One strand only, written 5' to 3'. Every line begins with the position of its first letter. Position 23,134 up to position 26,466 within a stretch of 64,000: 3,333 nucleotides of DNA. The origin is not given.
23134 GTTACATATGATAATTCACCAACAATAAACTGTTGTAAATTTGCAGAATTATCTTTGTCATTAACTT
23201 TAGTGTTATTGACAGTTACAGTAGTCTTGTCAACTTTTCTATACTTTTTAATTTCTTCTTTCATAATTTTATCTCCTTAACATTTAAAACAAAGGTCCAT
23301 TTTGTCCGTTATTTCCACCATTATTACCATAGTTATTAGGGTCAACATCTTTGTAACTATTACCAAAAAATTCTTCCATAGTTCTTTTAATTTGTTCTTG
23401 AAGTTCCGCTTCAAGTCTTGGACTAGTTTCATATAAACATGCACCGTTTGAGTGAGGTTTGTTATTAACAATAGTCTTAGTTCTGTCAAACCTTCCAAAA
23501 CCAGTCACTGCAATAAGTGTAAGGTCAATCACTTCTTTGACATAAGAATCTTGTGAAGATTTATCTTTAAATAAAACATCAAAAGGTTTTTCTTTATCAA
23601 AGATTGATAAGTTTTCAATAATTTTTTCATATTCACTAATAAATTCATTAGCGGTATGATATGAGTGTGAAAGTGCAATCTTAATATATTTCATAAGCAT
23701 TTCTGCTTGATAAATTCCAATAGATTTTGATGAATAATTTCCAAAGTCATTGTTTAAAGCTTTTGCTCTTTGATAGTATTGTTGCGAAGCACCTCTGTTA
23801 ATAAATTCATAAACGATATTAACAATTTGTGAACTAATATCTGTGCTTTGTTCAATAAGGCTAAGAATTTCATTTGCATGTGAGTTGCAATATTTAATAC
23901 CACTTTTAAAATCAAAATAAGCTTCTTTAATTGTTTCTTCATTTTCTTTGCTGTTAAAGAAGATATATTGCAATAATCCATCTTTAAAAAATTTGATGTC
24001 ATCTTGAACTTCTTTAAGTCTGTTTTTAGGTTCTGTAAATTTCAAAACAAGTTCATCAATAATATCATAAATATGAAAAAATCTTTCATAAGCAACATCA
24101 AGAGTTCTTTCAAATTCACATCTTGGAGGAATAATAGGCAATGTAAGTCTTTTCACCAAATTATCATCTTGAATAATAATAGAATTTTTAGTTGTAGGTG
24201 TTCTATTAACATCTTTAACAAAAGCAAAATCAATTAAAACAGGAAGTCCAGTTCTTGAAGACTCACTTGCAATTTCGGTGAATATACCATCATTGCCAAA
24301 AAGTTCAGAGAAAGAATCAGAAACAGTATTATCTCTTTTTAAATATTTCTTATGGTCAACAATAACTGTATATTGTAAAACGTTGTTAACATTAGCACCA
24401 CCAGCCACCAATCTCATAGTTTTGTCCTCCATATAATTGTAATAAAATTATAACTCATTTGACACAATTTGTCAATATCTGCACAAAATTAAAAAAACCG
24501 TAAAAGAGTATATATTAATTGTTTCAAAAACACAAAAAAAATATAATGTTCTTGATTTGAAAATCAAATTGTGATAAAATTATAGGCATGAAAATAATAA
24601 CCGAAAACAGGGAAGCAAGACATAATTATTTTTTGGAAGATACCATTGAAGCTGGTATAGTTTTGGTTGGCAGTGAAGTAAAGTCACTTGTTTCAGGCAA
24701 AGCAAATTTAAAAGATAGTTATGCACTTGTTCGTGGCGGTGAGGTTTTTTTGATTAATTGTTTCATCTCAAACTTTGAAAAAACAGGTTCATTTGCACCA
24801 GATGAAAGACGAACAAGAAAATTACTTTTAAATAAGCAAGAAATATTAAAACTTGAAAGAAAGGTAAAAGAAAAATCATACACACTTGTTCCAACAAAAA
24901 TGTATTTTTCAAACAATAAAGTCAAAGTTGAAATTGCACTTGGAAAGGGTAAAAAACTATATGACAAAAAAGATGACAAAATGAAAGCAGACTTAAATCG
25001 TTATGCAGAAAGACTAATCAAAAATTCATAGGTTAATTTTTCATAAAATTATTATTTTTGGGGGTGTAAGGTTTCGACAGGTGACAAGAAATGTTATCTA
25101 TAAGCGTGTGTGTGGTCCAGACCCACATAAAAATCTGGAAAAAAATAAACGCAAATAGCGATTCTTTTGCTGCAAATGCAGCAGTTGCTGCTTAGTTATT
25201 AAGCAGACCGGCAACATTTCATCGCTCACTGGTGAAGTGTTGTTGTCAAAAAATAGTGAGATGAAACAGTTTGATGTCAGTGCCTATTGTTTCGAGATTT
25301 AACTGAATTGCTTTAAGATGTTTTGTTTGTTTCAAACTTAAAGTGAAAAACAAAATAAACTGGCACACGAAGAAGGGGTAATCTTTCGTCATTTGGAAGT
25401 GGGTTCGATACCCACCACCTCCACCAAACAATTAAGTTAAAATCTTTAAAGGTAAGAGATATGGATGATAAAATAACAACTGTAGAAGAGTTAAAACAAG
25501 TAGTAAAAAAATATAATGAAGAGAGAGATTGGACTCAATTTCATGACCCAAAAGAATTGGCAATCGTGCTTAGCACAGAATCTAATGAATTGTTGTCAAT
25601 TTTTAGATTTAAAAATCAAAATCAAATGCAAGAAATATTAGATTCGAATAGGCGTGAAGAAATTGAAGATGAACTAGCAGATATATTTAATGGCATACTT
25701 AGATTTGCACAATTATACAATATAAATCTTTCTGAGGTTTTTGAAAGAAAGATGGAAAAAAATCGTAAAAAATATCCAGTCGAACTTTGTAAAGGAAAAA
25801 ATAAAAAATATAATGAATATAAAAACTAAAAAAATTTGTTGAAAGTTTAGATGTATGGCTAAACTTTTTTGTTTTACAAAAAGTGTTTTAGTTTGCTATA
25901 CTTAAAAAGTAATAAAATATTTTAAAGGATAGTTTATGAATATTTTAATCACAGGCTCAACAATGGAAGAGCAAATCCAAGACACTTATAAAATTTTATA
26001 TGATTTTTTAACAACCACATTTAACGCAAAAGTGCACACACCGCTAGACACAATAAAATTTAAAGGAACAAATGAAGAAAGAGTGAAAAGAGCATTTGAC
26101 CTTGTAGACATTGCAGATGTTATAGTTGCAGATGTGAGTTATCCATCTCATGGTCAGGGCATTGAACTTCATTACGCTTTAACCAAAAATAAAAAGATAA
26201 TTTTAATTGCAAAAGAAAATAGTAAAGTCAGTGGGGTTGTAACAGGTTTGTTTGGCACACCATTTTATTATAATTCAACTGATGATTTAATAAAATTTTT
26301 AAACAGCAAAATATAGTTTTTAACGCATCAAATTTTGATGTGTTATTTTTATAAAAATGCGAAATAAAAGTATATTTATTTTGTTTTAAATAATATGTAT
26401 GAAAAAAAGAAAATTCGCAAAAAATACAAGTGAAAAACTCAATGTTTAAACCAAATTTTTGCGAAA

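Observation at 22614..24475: Two unknown paralogous proteins with a consensus promoter, inserted antisense into the rnr-smpB-ssrA cluster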

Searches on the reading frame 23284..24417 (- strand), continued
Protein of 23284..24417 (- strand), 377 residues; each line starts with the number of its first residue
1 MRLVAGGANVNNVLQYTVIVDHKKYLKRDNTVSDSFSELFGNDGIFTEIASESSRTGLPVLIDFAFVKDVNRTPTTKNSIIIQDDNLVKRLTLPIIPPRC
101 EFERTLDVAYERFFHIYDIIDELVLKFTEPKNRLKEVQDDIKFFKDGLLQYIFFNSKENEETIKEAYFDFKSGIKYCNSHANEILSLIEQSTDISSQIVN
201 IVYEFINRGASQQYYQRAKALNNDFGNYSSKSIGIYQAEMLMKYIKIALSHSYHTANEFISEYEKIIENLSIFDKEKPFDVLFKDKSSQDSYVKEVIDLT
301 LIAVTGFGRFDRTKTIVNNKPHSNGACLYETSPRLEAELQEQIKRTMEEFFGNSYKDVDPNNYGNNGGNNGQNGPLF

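Call 76: fold_search(model_id=the predicted structure, library=pdb)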
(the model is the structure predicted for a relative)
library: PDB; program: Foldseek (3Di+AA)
matches with E <= 10: 317; with E <= 0.001: 0
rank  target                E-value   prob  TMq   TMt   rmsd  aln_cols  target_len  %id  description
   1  7sqc_O1               1.4e-01  0.23  0.15  0.09  63.6       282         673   12  Ciliary C1 central pair apparatus isolated from Chlamydomonas reinhardtii (released 2022-04-13)
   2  7n6g_3H               1.5e-01  0.15  0.13  0.15  59.5       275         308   11  C1 of central pair (released 2022-05-18)
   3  7n6g_3I               2.0e-01  0.21  0.16  0.16  63.6       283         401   13  C1 of central pair (released 2022-05-18)
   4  8tmi_E                2.1e-01  0.08  0.11  0.13  27.0       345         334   12  Cryo-EM structure of CorA in complex with conformation-specific synthetic antibody C18 and 100 uM MgCl2, State MG0.1-2 (released 2025-02-12)
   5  2zyz_A                3.0e-01  0.54  0.12  0.38   7.4       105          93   10  Pyrobaculum aerophilum splicing endonuclease (released 2009-06-23)
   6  3l0a                  4.1e-01  0.35  0.14  0.18   6.0        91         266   21  Crystal structure of Putative exonuclease (RER070207002219) from Eubacterium rectale at 2.19 A resolution (released 2010-01-12)
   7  2zyz_C                4.6e-01  0.41  0.12  0.37   7.4       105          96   10  Pyrobaculum aerophilum splicing endonuclease (released 2009-06-23)
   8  1x8z_A                4.9e-01  0.66  0.22  0.44   5.9       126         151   13  Crystal structure of a pectin methylesterase inhibitor from Arabidopsis thaliana (released 2004-12-28)
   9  5n77_A                4.9e-01  0.06  0.12  0.16  22.7       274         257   12  Crystal structure of the cytosolic domain of the CorA magnesium channel from Escherichia coli in complex with magnesiu (released 2017-07-12)
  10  8ip4_A                4.9e-01  0.06  0.10  0.11  27.6       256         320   12  Cryo-EM structure of hMRS-highEDTA (released 2023-06-14)
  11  8j2w_B                5.2e-01  0.10  0.12  0.13  15.5       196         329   11  Saccharothrix syringae photocobilins protein, dark state (released 2024-04-10)
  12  3ajv_C                5.9e-01  0.25  0.11  0.22   6.7        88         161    7  Splicing endonuclease from Aeropyrum pernix (released 2010-11-17)
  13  6rz7                  6.3e-01  0.12  0.11  0.11  23.3       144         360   14  Crystal structure of the human cysteinyl leukotriene receptor 2 in complex with ONO-2570366 (F222 space group) (released 2019-12-11)
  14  5n77_C                6.3e-01  0.05  0.11  0.14  23.2       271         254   11  Crystal structure of the cytosolic domain of the CorA magnesium channel from Escherichia coli in complex with magnesiu (released 2017-07-12)
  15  9jkp                  6.7e-01  0.14  0.12  0.14   7.4        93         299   10  Crystal structure of the Staphylococcus aureus GTPase Era in complex with GDP (released 2024-12-18)
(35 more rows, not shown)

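Call 81: search_protein_families(library=ncbifam, alignment_id=A3, max_evalue=5)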
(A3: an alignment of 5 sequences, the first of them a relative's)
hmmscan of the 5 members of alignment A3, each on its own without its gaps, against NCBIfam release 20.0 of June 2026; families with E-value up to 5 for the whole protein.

A. member 1, P0001 (377 aa): 0 families

B. families by the number of members that match (of 5 scanned): 1 family
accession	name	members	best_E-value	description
NF053525.1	thylo_ssr2422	1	0.00059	ssr2422 family thylakoid membrane protein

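Call 89: search_protein_families(library=pfam, proteins=[L089:7358-8131:+, L089:8156-9220:+], max_evalue=0.01)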
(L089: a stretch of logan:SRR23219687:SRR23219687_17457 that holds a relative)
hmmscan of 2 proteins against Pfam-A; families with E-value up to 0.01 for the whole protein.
L089:7358-8131:+ (257 aa): 0 families

L089:8156-9220:+ (354 aa): 0 families

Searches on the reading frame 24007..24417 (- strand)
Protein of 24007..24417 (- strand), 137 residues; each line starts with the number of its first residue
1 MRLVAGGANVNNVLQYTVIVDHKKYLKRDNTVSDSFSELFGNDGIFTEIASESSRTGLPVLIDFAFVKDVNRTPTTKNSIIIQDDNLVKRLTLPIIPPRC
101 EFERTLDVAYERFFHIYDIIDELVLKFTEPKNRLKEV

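Call 66: search_solved_structures(query=A5, max_evalue=10)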
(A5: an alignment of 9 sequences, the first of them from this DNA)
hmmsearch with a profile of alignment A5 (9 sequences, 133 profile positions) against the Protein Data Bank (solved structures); distinct sequences matched with E-value up to 10: 4.
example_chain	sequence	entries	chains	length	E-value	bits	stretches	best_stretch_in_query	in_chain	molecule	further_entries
5cwo_A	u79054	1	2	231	0.013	18.7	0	23-59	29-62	Designed helical repeat protein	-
1hx1_B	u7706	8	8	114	0.31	14.2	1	94-131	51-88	BAG family molecular chaperone regulator 1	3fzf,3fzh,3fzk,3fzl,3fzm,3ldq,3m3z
5aqf_B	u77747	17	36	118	0.33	14.1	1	94-131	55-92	BAG FAMILY MOLECULAR CHAPERONE REGULATOR 1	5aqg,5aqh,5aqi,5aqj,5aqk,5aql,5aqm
1i6z_A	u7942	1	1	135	0.45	13.7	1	94-131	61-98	BAG-FAMILY MOLECULAR CHAPERONE REGULATOR-1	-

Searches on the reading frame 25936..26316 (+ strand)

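Call 89: search_protein_families(library=pfam, proteins=[window:25936-26316:+], max_evalue=0.01)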
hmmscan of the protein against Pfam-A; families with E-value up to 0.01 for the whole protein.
window:25936-26316:+ (126 aa): 1 family
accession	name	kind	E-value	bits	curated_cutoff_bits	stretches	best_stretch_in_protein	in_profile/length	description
PF05014.21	Nuc_deoxyrib_tr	-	0.0018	18.8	28.8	1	32-100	30-104/117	Nucleoside 2-deoxyribosyltransferase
